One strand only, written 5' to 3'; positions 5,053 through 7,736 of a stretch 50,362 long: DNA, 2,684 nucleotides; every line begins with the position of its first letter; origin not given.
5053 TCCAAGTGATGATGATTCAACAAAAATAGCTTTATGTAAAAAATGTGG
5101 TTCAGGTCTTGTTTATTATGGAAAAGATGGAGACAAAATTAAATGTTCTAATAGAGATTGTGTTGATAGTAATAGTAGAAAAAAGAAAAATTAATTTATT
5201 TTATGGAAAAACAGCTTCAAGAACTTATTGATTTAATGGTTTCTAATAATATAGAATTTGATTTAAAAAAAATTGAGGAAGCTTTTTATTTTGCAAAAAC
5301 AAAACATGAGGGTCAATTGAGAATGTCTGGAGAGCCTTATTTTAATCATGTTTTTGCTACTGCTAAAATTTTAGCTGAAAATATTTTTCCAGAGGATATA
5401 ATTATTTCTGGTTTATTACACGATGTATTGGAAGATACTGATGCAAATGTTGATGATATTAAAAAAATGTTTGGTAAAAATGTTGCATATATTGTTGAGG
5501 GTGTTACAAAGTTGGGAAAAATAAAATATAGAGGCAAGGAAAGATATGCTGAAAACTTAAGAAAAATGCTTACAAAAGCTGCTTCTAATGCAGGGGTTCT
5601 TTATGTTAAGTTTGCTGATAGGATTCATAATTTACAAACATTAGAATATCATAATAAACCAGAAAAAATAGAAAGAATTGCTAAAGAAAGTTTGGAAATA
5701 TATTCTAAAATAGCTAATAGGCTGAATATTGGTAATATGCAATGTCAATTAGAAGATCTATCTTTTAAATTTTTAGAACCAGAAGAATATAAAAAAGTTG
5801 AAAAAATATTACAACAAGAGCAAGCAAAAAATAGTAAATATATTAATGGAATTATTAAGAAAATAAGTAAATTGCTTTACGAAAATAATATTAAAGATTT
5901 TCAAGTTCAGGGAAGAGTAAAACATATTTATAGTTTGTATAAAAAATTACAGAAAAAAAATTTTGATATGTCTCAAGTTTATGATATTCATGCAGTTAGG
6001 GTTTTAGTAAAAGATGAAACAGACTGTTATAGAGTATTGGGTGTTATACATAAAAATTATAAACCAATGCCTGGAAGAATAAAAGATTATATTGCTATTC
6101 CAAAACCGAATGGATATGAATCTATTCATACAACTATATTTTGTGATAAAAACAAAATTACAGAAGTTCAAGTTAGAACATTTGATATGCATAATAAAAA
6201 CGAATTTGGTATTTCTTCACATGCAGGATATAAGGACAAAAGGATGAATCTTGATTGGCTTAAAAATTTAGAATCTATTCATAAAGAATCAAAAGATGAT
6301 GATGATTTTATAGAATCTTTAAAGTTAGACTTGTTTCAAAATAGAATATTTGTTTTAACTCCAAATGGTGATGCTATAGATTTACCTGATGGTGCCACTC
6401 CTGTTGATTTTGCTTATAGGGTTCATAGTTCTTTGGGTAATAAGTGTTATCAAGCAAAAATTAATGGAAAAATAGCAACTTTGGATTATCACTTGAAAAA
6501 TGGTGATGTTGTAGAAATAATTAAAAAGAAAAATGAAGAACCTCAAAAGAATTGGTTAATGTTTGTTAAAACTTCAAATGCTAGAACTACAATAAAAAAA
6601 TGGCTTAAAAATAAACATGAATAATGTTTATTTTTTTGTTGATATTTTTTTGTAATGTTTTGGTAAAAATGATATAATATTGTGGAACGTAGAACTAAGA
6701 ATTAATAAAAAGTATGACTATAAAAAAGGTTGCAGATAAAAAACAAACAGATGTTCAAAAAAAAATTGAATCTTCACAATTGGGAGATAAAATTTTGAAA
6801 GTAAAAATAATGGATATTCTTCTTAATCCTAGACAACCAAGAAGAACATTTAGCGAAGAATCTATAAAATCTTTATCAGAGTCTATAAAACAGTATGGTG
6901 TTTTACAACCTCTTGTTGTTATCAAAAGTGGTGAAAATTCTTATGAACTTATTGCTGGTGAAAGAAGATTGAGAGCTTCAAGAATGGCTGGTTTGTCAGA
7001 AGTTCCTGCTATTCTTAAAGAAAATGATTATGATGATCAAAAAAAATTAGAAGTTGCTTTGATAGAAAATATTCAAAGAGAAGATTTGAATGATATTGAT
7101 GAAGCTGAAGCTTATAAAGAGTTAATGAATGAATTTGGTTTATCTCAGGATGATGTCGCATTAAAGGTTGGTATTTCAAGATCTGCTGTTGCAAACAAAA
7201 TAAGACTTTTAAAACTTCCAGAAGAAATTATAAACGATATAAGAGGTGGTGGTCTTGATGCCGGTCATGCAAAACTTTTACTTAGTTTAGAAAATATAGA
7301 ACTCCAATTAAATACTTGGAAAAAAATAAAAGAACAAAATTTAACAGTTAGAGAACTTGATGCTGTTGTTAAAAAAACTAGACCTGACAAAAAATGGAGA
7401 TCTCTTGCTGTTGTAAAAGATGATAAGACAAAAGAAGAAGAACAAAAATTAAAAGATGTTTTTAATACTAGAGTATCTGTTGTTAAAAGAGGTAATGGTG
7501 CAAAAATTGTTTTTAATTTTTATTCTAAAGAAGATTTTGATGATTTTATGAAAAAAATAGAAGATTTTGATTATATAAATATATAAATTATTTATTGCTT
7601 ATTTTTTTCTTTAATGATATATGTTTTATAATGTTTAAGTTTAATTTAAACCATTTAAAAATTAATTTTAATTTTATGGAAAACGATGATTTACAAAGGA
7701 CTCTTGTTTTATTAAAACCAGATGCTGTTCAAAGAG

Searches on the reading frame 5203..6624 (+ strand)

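Call 63: search_protein_families(library=pfam, proteins=[window:5203-6624:+])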
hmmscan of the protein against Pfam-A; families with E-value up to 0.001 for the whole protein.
window:5203-6624:+ (473 aa): 4 families
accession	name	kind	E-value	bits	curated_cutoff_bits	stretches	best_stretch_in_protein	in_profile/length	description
PF04607.23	RelA_SpoT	-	7.4e-38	129.8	27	1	237-346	1-111/113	Region found in RelA / SpoT proteins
PF13328.12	HD_4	-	2.1e-36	125.4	27.2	1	27-176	1-155/156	HD domain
PF02824.27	TGS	-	1.9e-22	79.5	22.2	1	382-441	1-60/60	TGS domain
PF01966.28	HD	-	1.3e-06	29.1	22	1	47-143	2-115/116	HD domain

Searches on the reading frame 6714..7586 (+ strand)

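Call 63: search_protein_families(library=pfam, proteins=[window:6714-7586:+])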
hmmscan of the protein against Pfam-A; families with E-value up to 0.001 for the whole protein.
window:6714-7586:+ (290 aa): 3 families
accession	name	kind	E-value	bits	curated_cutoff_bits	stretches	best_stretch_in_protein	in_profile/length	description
PF17762.8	HTH_ParB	-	1.1e-33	115.9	22.6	1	123-222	1-100/102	ParB HTH domain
PF02195.25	ParB_N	-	5.9e-31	106.8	26.3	1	26-121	2-95/95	ParB N-terminal domain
PF01381.28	HTH_3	-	1e-05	25.9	23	1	135-160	2-27/55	Helix-turn-helix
